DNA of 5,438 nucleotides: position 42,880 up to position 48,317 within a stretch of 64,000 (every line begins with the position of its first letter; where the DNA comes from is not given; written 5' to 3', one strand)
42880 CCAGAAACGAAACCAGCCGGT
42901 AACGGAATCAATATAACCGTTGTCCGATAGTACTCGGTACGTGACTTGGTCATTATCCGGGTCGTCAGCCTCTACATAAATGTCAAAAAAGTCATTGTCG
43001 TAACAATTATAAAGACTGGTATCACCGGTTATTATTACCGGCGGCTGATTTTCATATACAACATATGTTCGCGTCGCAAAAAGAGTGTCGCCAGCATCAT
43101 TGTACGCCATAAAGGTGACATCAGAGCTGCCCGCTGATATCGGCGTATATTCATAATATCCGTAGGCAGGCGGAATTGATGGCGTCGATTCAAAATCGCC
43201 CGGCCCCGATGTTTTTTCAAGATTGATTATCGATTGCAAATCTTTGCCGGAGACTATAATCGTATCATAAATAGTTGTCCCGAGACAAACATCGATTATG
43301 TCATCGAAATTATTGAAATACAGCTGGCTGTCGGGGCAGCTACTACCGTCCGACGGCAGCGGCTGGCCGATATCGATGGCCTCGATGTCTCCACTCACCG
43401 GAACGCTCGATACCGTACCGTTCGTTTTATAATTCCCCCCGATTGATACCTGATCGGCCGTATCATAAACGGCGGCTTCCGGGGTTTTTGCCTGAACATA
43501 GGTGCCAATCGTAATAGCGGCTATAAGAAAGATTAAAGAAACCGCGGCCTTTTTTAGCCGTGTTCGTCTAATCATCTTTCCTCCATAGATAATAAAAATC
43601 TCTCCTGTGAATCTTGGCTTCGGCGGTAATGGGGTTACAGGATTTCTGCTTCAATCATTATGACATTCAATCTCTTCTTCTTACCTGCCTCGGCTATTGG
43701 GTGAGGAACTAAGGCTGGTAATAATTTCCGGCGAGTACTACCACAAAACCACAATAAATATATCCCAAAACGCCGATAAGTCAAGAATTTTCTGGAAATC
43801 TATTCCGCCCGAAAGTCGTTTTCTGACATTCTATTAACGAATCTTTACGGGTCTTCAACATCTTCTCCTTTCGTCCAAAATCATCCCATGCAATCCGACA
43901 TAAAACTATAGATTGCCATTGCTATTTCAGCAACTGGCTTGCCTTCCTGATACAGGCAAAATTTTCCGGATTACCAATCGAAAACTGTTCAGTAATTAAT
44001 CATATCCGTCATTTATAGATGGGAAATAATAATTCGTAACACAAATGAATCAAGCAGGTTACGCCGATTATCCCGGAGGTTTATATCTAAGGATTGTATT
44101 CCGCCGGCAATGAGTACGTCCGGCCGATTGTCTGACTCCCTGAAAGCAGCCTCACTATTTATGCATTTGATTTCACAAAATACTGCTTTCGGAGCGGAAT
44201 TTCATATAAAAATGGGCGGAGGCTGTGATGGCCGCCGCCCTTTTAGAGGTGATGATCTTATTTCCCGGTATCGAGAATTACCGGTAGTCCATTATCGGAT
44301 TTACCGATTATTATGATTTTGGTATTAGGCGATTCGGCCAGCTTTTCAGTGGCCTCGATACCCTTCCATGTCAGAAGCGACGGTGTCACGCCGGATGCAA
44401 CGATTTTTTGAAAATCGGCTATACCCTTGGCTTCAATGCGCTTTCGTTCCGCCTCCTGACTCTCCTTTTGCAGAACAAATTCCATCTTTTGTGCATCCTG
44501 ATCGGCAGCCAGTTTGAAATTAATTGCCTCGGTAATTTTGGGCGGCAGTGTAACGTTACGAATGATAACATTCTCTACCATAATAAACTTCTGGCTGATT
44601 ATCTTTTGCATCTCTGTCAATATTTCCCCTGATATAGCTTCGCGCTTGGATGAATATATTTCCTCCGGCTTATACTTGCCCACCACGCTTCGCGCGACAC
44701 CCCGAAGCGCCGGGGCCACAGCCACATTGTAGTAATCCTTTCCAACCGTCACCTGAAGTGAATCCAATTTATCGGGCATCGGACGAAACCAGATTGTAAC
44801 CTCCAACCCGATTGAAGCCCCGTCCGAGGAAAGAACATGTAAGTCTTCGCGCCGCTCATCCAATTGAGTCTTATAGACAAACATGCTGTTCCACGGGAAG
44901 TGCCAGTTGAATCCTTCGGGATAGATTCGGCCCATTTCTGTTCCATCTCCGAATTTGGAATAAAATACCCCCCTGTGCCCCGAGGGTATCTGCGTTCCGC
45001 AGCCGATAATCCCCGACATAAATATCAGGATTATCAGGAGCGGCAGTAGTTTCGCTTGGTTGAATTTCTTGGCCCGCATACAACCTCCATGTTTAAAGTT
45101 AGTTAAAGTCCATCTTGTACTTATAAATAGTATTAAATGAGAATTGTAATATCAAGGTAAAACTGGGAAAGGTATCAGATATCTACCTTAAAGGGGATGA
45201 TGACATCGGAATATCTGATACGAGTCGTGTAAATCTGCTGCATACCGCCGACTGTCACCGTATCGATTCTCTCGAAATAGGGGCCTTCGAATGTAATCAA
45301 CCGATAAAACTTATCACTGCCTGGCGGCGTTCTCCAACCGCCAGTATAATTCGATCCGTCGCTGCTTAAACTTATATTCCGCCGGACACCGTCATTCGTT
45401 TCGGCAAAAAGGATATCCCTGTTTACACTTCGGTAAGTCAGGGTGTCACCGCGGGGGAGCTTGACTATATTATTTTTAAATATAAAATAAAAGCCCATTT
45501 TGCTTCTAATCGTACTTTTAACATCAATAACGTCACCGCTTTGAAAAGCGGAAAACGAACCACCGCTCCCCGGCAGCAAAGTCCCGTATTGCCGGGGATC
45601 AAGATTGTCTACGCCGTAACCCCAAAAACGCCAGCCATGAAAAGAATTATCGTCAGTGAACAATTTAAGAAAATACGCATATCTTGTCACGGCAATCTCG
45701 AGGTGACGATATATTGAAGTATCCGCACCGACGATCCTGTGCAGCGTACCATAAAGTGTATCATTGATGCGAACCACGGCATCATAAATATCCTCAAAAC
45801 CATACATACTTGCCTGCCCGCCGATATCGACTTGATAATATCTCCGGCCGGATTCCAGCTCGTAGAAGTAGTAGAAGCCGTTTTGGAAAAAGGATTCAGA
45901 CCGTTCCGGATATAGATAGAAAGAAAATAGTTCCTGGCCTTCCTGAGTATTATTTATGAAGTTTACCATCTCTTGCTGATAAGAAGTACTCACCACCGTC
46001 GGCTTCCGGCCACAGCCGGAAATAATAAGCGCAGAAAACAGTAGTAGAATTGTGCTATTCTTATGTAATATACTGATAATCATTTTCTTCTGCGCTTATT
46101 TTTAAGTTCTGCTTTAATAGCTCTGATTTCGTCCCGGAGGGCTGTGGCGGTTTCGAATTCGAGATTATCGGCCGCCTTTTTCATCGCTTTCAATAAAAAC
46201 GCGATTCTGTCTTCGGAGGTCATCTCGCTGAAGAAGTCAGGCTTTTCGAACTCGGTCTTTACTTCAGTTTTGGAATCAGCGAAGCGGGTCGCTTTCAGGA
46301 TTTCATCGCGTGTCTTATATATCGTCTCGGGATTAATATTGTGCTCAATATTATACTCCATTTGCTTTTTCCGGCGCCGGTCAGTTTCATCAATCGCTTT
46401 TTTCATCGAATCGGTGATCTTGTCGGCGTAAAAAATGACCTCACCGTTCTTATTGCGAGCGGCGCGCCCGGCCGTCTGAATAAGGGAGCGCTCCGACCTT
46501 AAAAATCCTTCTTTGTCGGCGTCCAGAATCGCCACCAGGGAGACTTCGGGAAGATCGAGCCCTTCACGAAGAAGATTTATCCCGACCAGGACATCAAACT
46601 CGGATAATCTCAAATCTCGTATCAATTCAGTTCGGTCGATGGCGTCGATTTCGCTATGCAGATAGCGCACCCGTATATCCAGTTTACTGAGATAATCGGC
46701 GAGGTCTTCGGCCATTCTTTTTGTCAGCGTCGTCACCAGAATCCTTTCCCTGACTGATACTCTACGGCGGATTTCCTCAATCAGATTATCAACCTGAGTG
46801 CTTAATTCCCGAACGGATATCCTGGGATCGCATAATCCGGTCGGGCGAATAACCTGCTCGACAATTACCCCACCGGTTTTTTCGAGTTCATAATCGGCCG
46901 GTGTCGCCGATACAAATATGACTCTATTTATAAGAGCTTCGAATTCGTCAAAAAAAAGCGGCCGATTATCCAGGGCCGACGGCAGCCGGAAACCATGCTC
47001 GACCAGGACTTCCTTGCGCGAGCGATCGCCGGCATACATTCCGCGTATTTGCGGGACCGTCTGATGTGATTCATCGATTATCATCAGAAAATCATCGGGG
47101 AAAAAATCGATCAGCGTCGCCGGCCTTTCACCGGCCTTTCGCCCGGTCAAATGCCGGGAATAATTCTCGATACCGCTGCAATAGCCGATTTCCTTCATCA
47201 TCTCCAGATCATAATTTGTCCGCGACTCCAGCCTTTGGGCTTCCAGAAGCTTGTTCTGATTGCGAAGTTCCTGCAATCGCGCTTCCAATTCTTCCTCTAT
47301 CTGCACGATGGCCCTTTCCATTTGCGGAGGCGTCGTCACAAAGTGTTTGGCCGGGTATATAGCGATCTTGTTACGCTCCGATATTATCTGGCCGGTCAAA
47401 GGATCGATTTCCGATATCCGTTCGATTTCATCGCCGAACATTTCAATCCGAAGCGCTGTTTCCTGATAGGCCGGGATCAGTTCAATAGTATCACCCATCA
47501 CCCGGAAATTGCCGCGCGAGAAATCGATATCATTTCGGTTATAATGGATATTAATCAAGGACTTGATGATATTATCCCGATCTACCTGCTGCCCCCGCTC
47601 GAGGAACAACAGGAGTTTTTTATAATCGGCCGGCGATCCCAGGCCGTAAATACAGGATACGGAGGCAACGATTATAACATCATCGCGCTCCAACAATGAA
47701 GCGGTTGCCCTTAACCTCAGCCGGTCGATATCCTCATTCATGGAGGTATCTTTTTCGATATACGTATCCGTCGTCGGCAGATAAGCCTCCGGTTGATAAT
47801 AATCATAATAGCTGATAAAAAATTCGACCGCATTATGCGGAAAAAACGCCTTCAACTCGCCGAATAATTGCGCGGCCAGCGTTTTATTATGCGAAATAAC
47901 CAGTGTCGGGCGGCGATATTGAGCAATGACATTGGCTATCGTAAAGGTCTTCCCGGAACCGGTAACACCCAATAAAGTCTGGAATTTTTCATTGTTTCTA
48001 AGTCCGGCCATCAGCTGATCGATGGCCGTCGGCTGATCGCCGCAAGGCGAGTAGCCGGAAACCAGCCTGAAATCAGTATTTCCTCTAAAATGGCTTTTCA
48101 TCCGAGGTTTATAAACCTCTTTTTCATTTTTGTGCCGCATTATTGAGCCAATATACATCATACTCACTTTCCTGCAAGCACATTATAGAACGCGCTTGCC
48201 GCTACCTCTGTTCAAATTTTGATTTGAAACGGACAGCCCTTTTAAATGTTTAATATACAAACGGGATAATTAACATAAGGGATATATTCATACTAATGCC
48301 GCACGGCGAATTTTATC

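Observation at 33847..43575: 9.7-kb gene for a 3242-aa T9SS cargo built from about 30 Cys-rich HYR/Ig-like repeats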

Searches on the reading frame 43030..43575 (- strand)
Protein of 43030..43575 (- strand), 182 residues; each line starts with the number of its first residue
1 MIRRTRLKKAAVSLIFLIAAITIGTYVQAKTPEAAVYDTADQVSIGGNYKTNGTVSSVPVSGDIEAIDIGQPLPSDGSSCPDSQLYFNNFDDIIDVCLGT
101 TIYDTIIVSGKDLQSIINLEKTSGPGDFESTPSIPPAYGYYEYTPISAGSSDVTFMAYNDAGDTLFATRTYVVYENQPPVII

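Call 9: search_protein_families(library=pfam, proteins=[window:43030-43575:-], max_evalue=10)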
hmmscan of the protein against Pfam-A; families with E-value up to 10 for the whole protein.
seq(182 aa): 0 families

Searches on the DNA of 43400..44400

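Call 58: search_rna_families(source=window, start=43400, end=44400, threshold=evalue, max_evalue=1)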
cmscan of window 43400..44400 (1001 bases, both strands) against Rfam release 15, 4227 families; matches with E-value up to 1: 0.
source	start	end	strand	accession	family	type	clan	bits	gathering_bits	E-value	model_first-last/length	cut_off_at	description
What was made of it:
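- Tried and rejected: Rfam found nothing in the 680-nt upstream region (call 58).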

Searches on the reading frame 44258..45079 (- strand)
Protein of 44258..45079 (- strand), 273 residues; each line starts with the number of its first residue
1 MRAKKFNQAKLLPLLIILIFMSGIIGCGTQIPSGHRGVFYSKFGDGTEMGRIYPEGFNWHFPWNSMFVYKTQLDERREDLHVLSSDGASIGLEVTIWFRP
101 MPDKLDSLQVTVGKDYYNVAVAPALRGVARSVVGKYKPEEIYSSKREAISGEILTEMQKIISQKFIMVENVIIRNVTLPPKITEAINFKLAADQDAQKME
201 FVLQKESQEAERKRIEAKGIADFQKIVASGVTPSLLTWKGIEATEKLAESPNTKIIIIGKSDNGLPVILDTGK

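Call 12: search_protein_families(library=pfam, proteins=[window:44258-45079:-], max_evalue=0.001)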
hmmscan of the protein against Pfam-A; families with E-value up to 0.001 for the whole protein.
window:44258-45079:- (273 aa): 1 family
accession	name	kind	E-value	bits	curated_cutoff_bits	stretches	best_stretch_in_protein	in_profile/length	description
PF01145.31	Band_7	-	3.7e-30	105.7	23.6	1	30-206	2-168/176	SPFH domain / Band 7 family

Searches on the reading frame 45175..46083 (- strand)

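Call 12: search_protein_families(library=pfam, proteins=[window:45175-46083:-], max_evalue=0.001)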
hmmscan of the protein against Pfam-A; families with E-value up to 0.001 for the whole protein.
window:45175-46083:- (302 aa): 0 families

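Call 42: search_protein_families(library=pfam, proteins=[window:45175-46083:-], max_evalue=10)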
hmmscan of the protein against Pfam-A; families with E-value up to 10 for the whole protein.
window:45175-46083:- (302 aa): 2 families
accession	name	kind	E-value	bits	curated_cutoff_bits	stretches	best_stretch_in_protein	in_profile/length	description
PF07006.16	DUF1310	-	0.021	15.5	30.1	1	12-77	3-67/119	Protein of unknown function (DUF1310)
PF13627.12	LptM_cons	-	0.065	13.5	27.3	1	11-27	1-17/23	LPS-assembly lipoprotein LptM, conserved region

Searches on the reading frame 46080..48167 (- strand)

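Call 12: search_protein_families(library=pfam, proteins=[window:46080-48167:-], max_evalue=0.001)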
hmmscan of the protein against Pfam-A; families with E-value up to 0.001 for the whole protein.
window:46080-48167:- (695 aa): 6 families
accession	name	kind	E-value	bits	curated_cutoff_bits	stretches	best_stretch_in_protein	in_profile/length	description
PF17757.6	UvrB_inter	-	9.8e-34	115.8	22.9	1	188-276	2-91/91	UvrB interaction domain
PF12344.14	UvrB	-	1.6e-21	76.3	27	1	579-619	1-41/43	Ultra-violet resistance protein B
PF00271.37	Helicase_C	-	2.8e-19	69.8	23.5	1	460-572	4-109/110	Helicase conserved C-terminal domain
PF04851.21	ResIII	-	1.1e-10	42.1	22.5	1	44-115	7-83/164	Type III restriction enzyme, res subunit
PF02151.25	UVR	-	9.5e-07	28.8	21.5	1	653-686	2-35/36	UvrB/uvrC motif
PF00270.35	DEAD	-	0.00021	21.5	26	0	45-113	4-73/167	DEAD/DEAH box helicase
